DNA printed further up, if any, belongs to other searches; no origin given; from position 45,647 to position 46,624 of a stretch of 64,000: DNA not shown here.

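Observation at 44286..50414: Candidate new system: ECF sigma / anti-sigma / B12 sensor fused transcriptionally to a MacAB-like exporter and folE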

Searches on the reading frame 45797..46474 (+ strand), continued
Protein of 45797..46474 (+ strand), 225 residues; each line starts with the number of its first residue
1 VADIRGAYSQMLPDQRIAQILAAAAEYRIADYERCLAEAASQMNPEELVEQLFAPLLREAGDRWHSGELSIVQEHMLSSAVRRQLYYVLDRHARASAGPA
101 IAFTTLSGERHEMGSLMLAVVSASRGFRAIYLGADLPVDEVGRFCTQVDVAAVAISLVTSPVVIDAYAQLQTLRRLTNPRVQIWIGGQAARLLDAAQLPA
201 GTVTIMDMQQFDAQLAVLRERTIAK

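Call 27: search_protein_families(library=pfam, proteins=[L014:1470-2591:+, L014:2754-3725:+, L014:3783-5795:+, L014:5792-6682:+, L014:6817-7170:-, L014:8625-9071:+, L014:9079-9882:+, L014:13844-14824:+, L014:14837-15322:+, L014:15327-17591:+], max_evalue=0.01)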
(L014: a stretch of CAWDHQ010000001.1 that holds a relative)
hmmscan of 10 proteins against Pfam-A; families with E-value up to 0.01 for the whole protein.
L014:1470-2591:+ (373 aa): 1 family
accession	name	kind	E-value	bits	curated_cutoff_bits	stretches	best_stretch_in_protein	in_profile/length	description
PF04371.20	PAD_porph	-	2.5e-121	405.3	25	1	33-369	1-321/321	Porphyromonas-type peptidyl-arginine deiminase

L014:2754-3725:+ (323 aa): 1 family
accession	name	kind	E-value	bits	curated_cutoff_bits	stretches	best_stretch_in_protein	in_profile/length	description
PF01916.23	DS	-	8.4e-42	143.8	27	1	15-318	11-286/288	Deoxyhypusine synthase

L014:3783-5795:+ (670 aa): 3 families
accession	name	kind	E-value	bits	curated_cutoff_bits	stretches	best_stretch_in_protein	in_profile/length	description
PF02784.22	Orn_Arg_deC_N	-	2.7e-33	115.8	23.4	1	108-360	16-247/247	Pyridoxal-dependent decarboxylase, pyridoxal binding domain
PF17810.6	Arg_decarb_HB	-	9.5e-16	58.3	23.3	1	386-464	3-76/84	Arginine decarboxylase helical bundle domain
PF17944.6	Arg_decarbox_C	-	7.5e-09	36.4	23.3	1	603-655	1-50/51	Arginine decarboxylase C-terminal helical extension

L014:5792-6682:+ (296 aa): 1 family
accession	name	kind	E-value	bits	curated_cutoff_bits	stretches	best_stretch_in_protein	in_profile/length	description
PF00795.27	CN_hydrolase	-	1.5e-59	201.9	23.2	1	9-272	3-255/256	Carbon-nitrogen hydrolase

L014:6817-7170:- (117 aa): 1 family
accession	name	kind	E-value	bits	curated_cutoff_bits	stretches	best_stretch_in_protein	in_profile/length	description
PF11287.13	DUF3088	-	4.3e-35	120.4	26.4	1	3-113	1-110/112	Protein of unknown function (DUF3088)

L014:8625-9071:+ (148 aa): 1 family
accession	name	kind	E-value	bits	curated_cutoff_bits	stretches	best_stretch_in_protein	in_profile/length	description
PF03992.22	ABM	-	0.00024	21.7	23.1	0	27-70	1-45/78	Antibiotic biosynthesis monooxygenase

L014:9079-9882:+ (267 aa): 2 families
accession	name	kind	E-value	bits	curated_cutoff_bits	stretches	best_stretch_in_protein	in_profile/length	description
PF00089.32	Trypsin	-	7.3e-29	101.6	20.6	1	41-246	5-220/220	Trypsin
PF13365.12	Trypsin_2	-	1.6e-06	29.3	27.6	1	63-205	1-135/144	Trypsin-like peptidase domain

L014:13844-14824:+ (326 aa): 2 families
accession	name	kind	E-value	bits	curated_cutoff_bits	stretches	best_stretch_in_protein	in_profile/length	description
PF00941.27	FAD_binding_5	-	1e-43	149.5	27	1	7-215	4-169/170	FAD binding domain in molybdopterin dehydrogenase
PF03450.22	CO_deh_flav_C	-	1.5e-10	41.5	25.5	1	223-321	3-101/102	CO dehydrogenase flavoprotein C-terminal domain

L014:14837-15322:+ (161 aa): 3 families
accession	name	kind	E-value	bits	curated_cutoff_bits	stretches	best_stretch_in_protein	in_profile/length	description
PF01799.25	Fer2_2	-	1.6e-27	95.9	30.3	1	77-150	1-75/75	[2Fe-2S] binding domain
PF00111.32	Fer2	-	2.4e-07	31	21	1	9-67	2-76/77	2Fe-2S iron-sulfur cluster binding domain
PF13085.11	Fer2_3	-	0.00059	20.3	27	1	18-83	24-91/107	2Fe-2S iron-sulfur cluster binding domain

L014:15327-17591:+ (754 aa): 3 families
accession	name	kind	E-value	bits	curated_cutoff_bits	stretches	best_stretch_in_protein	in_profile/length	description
PF20256.3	MoCoBD_2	-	2.5e-70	237.6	27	1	426-685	24-283/283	Molybdopterin cofactor-binding domain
PF02738.23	MoCoBD_1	-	1.2e-49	169.1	27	1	143-385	2-244/244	Molybdopterin cofactor-binding domain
PF01315.27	Ald_Xan_dh_C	-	1e-28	100.3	31.3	1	24-126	1-110/110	Aldehyde oxidase and xanthine dehydrogenase, a/b hammerhead domain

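Call 43: search_protein_families(library=pfam, proteins=[L005:5528-6601:-, L005:6940-7719:-, L005:7682-8968:-, L005:8940-9668:+, L005:9572-10729:+, L024:12230-13084:-, L024:1678-2418:+, L024:8523-9938:-, L024:10160-10780:+, L024:2-1072:-], max_evalue=0.01)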
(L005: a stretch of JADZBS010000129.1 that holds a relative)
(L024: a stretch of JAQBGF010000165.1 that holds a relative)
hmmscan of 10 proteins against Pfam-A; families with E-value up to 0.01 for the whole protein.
L005:5528-6601:- (357 aa): 2 families
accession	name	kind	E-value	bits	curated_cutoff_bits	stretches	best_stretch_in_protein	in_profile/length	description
PF02310.24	B12-binding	-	1.3e-15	57.8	32.1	1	233-341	2-115/121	B12 binding domain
PF02607.22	B12-binding_2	-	8.6e-11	42.3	23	1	151-220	5-73/74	B12 binding domain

L005:6940-7719:- (259 aa): 1 family
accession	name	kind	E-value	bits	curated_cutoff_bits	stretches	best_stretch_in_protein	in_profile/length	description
PF07103.16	DUF1365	-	7.4e-81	271.7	25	1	7-247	1-233/235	Protein of unknown function (DUF1365)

L005:7682-8968:- (428 aa): 6 families
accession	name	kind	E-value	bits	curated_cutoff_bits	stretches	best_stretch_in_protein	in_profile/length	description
PF01593.30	Amino_oxidase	-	1.6e-24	87.4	19.8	1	10-282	1-277/443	Flavin containing amine oxidoreductase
PF13450.12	NAD_binding_8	-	9.2e-17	61.5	21.9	1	5-74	1-68/68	NAD(P)-binding Rossmann-like domain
PF01266.30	DAO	-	3.4e-06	27.3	27.9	1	2-38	1-38/353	FAD dependent oxidoreductase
PF13454.12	NAD_binding_9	-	0.00023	21.6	21.8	1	4-72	1-73/155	FAD-NAD(P)-binding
PF06100.17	MCRA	-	0.0011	18.3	23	1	4-74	5-76/495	MCRA family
PF00890.30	FAD_binding_2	-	0.0021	17.8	20.4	1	3-39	2-39/414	FAD binding domain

L005:8940-9668:+ (242 aa): 1 family
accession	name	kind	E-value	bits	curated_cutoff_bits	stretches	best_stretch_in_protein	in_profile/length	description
PF12680.13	SnoaL_2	-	1.9e-11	44.9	27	1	107-209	3-101/102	SnoaL-like domain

L005:9572-10729:+ (386 aa): 12 families
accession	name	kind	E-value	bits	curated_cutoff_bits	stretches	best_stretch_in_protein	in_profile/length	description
PF02353.26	CMAS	-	3e-38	132.2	27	1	115-379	7-264/273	Mycolic acid cyclopropane synthetase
PF13649.12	Methyltransf_25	-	5e-15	56.4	27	1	174-268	1-97/97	Methyltransferase domain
PF08241.18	Methyltransf_11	-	1.7e-13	51.4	21.2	1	175-272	1-95/95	Methyltransferase domain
PF13489.12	Methyltransf_23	-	3.1e-12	47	27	1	167-278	19-122/164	Methyltransferase domain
PF08242.18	Methyltransf_12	-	1.3e-10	42.3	30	1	175-270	1-98/98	Methyltransferase domain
PF13847.12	Methyltransf_31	-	3.2e-10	40.3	27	1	170-283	3-121/145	Methyltransferase domain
PF05175.20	MTS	-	8.3e-08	32.5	23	1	170-271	31-137/170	Methyltransferase small domain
PF02390.23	Methyltransf_4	-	0.00028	20.8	24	1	173-231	4-63/173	Putative methyltransferase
PF05401.17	NodS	-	0.00043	20.6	24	1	169-256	42-125/201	Nodulation protein S (NodS)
PF02475.24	TRM5-TYW2_MTfase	-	0.0032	17.9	28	1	169-282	35-145/164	TRM5/TYW2 methyltransferase domain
PF05958.17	tRNA_U5-meth_tr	-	0.0063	16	23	0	155-226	187-255/357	tRNA (Uracil-5-)-methyltransferase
PF01135.25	PCMT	-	0.0081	16.4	20.3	0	156-250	59-155/210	Protein-L-isoaspartate(D-aspartate) O-methyltransferase (PCMT)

L024:12230-13084:- (284 aa): 2 families
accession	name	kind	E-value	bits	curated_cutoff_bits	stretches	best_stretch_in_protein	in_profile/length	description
PF02310.24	B12-binding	-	2.9e-15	56.6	32.1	1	162-275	2-120/121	B12 binding domain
PF02607.22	B12-binding_2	-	3.7e-11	43.5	23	1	79-149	4-73/74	B12 binding domain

L024:1678-2418:+ (246 aa): 1 family
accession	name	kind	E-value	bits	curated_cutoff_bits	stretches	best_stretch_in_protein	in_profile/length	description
PF04832.17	SOUL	-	9.9e-49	166.1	27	1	54-234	1-172/173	SOUL heme-binding protein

L024:8523-9938:- (471 aa): 4 families
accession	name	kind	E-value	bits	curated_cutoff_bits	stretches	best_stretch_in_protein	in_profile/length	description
PF07690.21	MFS_1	-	2.3e-51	175.2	33.4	2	13-220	1-188/347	Major Facilitator Superfamily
PF00083.30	Sugar_tr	-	4e-09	36.3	22.3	1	18-179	10-189/452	Sugar (and other) transporter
PF12832.13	MFS_1_like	-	2.9e-05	23.7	25.2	0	89-165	294-372/373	MFS_1 like family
PF05631.20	MFS_5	-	0.0057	16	25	1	26-148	52-171/356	Sugar-tranasporters, 12 TM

L024:10160-10780:+ (206 aa): 1 family
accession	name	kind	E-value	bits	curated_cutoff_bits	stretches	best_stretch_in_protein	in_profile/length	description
PF08547.18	CIA30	-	4e-19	69.6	24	1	44-181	3-138/157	Complex I intermediate-associated protein 30 (CIA30)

L024:2-1072:- (357 aa): 0 families

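Call 54: search_solved_structures(query=A1, max_evalue=0.001, show_alignments=2)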
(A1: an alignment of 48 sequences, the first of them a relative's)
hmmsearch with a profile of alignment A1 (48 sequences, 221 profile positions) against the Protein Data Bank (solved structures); distinct sequences matched with E-value up to 0.001: 22.
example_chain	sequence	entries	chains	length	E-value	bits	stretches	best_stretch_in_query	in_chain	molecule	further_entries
3whp_A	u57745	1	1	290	1.2e-25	93.2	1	6-156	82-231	Probable transcriptional regulator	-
8c31_A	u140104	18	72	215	1.3e-25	93.1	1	10-156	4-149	Probable transcriptional regulator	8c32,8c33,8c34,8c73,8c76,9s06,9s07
5c8d_A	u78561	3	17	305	1.4e-25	93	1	6-156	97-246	Light-dependent transcriptional regulator CarH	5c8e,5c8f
5c8a_A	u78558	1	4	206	1.8e-25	92.7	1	14-156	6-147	Light-dependent transcriptional regulator CarH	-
8c35_A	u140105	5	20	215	8.9e-25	90.4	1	10-156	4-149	Probable transcriptional regulator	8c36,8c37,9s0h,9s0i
7xcn_M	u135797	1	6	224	4.3e-11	45.6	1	8-185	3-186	Trimethylamine methyltransferase corrinoid protein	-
8j2w_A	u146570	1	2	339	1.2e-10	44.1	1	38-153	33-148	Cobalamin-binding protein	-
8j2x_A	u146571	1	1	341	1.2e-10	44.1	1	38-153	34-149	Cobalamin-binding protein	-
8jbs_A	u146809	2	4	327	1.3e-10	44.1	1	33-207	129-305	Putative cobalamin binding protein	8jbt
8j2y_A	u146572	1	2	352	1e-08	37.9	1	37-167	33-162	GGDEF domain-containing protein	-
4jgi_A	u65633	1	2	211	5.5e-08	35.5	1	29-184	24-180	Putative uncharacterized protein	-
8ssd_A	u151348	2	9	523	4e-07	32.6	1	39-186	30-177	Methionine synthase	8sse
9cbp_A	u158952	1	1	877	5.7e-07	32.1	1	39-186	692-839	Methionine synthase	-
9cbq_A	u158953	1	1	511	6.1e-07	32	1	39-186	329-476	Methionine synthase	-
8ssc_A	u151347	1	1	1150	9.7e-07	31.4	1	39-186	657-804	Methionine synthase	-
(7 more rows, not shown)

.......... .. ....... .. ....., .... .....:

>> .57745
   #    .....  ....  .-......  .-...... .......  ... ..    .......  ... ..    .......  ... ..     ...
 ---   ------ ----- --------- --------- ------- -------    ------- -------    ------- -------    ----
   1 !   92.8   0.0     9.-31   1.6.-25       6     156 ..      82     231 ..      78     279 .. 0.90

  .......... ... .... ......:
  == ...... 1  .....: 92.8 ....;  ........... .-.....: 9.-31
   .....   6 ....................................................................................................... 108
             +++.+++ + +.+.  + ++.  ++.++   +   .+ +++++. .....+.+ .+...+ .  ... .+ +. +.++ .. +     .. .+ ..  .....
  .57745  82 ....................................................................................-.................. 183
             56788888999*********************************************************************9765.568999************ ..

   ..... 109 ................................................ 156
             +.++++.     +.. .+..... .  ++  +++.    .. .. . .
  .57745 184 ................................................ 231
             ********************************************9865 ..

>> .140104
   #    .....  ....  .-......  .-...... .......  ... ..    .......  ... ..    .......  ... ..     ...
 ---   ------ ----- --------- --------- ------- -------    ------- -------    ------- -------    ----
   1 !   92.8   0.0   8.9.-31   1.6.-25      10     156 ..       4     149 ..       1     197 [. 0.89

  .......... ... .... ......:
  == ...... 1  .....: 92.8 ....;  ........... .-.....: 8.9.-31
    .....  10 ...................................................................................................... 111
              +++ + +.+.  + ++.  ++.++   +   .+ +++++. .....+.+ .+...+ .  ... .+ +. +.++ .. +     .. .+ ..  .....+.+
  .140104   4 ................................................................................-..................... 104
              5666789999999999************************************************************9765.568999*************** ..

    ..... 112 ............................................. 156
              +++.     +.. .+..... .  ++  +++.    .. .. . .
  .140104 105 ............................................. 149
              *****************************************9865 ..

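Call 70: search_solved_structures(query=L005:5531-6601:-, max_evalue=0.01, show_alignments=1)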
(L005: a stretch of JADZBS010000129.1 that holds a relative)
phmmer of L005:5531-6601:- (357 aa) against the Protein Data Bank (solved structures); distinct sequences matched with E-value up to 0.01: 26.
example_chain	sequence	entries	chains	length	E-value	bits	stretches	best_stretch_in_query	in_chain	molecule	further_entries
8j2w_A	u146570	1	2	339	7.1e-16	61.6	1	155-339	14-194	Cobalamin-binding protein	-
8j2x_A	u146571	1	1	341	7.6e-16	61.5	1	155-339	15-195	Cobalamin-binding protein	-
8jbs_A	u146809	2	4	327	2e-13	53.5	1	106-327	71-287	Putative cobalamin binding protein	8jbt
8c31_A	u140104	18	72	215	5.8e-13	52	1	142-342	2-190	Probable transcriptional regulator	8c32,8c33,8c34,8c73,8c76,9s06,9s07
3whp_A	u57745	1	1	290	8.9e-13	51.4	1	142-342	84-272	Probable transcriptional regulator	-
5c8a_A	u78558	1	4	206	1e-12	51.3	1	147-342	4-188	Light-dependent transcriptional regulator CarH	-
5c8d_A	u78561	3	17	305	1e-12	51.2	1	142-342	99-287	Light-dependent transcriptional regulator CarH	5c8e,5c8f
8c35_A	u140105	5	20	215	2e-11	47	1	142-342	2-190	Probable transcriptional regulator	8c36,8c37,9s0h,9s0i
8j2y_A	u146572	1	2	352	1.2e-10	44.4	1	177-342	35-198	GGDEF domain-containing protein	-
1y80_A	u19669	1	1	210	1.8e-10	43.9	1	153-348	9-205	Predicted cobalamin binding protein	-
1bmt_A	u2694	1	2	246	6.1e-06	29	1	212-339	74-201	METHIONINE SYNTHASE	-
9cbp_A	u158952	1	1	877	1.7e-05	27.5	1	96-333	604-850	Methionine synthase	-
9cbo_A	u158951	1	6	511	1.7e-05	27.5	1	96-333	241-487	Methionine synthase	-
4jgi_A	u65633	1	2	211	2.1e-05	27.2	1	162-343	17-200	Putative uncharacterized protein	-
3ezx_A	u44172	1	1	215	2.2e-05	27.1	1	169-342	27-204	Monomethylamine corrinoid protein 1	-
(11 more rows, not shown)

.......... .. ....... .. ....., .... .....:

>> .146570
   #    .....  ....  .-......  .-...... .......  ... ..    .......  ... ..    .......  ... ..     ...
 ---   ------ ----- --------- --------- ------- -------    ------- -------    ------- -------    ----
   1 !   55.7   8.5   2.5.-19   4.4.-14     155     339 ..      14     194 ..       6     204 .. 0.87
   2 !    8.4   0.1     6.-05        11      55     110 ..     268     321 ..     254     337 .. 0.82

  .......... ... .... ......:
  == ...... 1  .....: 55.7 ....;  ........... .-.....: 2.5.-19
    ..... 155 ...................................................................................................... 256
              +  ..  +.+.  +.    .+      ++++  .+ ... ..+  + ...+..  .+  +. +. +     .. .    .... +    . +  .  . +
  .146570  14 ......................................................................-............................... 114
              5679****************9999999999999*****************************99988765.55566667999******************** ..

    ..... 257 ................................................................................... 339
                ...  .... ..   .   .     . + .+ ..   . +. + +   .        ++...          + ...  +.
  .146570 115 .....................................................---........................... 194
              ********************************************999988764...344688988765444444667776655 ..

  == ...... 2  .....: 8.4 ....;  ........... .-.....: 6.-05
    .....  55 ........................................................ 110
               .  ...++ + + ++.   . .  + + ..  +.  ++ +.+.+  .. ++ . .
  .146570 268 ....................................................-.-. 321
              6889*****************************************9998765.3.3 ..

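Call 84: predict_structure(alignment_id=A1)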
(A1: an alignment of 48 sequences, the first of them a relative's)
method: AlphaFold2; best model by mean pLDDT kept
length: 215 residues; sequences in the alignment: 48
mean_pLDDT: 96.6   pTM: 0.91
mean pLDDT of the five models: 96.6, 96.3, 95.7, 95.6, 94.9
residues with pLDDT >= 90: 205; 70-90: 9; 50-70: 1; < 50: 0
segments of 3 or more residues with pLDDT < 50: none
pLDDT, mean of each block of 10 residues (from residue 1): 95 99 98 97 98 98 98 98 95 94 96 98 97 98 97 97 98 97 97 96 96 80
secondary structure, 60 per line:
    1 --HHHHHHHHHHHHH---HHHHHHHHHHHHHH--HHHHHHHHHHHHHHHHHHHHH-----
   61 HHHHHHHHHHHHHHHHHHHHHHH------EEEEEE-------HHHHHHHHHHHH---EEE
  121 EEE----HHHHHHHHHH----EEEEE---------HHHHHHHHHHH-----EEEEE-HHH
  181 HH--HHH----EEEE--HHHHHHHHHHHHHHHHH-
elements in order: H3-15 H19-32 H35-55 H61-83 E90-95 H103-114 E118-123 H128-137 E142-146 H156-166 E172-176 H178-182 E192-195 H198-214
